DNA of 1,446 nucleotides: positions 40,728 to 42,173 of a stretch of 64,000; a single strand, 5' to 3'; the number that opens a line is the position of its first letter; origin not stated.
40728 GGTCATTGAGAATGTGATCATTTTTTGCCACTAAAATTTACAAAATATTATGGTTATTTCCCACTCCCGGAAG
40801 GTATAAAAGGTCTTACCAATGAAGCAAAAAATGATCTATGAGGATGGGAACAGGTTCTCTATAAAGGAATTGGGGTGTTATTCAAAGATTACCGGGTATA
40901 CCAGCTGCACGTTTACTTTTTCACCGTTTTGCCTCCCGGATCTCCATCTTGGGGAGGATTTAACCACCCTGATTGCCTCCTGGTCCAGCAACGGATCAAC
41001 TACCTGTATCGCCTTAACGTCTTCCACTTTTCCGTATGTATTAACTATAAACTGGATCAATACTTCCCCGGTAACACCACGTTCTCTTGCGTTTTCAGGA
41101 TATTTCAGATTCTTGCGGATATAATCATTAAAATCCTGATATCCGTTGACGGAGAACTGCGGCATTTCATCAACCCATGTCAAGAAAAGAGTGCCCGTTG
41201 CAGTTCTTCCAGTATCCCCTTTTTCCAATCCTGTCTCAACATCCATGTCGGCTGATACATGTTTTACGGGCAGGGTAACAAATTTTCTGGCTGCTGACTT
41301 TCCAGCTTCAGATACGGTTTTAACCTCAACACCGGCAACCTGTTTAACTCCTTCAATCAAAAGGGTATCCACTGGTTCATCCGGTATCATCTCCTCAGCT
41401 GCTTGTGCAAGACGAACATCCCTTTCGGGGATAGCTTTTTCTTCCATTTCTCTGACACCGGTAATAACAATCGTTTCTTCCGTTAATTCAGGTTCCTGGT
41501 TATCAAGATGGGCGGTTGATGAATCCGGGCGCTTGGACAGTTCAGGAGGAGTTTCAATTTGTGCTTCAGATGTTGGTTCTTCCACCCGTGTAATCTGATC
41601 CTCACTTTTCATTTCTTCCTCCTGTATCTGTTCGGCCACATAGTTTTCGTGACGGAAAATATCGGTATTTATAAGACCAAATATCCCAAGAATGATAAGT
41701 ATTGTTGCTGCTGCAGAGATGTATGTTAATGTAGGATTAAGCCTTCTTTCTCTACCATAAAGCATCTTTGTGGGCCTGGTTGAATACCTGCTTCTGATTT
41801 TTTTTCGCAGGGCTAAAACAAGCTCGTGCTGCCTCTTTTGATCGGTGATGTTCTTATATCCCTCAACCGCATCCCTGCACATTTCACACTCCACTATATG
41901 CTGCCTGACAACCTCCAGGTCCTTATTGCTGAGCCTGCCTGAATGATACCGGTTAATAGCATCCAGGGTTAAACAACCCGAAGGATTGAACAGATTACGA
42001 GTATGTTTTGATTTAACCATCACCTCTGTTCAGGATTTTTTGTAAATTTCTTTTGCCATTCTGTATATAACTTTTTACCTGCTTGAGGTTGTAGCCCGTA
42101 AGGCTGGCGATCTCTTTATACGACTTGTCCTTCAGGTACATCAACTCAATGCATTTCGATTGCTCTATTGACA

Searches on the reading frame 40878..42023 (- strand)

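Call 8: search_protein_families(library=pfam, proteins=[window:40878-42023:-], max_evalue=0.01)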
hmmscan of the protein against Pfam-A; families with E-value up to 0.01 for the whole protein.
window:40878-42023:- (381 aa): 1 family
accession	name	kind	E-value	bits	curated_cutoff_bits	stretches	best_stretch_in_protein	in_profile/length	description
PF03544.19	TonB_C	-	1.4e-15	58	24.6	1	305-381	2-78/79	Gram-negative bacterial TonB protein C-terminal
